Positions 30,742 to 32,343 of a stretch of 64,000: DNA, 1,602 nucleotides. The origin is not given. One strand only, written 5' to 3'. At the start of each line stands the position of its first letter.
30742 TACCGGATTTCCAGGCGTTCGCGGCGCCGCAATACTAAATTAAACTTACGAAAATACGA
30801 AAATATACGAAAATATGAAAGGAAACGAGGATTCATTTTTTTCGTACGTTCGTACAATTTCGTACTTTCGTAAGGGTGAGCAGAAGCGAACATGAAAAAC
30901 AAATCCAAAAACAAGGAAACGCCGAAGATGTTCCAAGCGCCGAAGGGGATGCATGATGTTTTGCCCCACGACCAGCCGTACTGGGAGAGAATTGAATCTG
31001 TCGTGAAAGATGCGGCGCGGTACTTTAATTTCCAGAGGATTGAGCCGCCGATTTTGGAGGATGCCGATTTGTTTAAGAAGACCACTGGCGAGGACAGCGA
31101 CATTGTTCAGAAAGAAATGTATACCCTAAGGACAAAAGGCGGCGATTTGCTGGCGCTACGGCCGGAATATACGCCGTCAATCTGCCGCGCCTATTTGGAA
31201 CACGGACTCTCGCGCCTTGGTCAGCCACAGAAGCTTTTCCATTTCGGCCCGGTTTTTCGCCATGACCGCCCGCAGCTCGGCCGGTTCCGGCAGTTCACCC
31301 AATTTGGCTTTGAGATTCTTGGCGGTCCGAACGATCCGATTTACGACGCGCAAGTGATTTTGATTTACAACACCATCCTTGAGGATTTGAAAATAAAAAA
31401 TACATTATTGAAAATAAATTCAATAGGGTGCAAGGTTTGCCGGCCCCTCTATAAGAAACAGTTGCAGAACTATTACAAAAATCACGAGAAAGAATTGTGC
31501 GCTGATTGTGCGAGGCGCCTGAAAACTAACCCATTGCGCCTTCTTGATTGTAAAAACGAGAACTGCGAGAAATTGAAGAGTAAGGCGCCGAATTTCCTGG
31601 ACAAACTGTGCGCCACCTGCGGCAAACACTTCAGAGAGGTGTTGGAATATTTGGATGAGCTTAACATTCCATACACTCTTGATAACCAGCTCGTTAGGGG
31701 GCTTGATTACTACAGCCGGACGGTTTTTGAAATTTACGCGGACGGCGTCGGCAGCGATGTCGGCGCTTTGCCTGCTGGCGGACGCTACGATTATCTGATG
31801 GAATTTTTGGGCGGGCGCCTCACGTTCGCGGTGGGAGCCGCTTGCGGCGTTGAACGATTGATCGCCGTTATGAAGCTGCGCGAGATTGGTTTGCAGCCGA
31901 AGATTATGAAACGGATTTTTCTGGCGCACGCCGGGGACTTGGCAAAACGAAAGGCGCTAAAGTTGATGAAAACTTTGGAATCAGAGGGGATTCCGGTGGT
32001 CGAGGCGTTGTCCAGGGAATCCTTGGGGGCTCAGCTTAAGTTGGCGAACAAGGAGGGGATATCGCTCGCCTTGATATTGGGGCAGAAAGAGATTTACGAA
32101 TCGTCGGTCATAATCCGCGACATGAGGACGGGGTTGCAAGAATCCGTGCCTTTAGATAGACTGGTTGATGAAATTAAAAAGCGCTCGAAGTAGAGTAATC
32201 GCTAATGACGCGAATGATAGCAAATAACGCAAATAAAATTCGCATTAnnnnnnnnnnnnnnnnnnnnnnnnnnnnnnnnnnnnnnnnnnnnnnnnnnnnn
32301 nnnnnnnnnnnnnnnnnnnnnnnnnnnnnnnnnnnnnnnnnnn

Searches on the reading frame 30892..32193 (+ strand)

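Call 16: search_protein_families(library=pfam, proteins=[window:30892-32193:+], max_evalue=0.001)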
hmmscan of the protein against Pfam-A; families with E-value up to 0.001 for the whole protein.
window:30892-32193:+ (433 aa): 3 families
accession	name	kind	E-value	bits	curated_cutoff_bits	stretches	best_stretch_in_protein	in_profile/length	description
PF13393.11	tRNA-synt_His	-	1.7e-42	146.2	25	1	19-323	1-308/308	Histidyl-tRNA synthetase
PF00587.30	tRNA-synt_2b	-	1.9e-13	51.3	29.3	1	77-327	1-175/179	tRNA synthetase class II core domain (G, H, P, S and T)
PF03129.25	HGTP_anticodon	-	6e-13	49.2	21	1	351-431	14-94/94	Anticodon binding domain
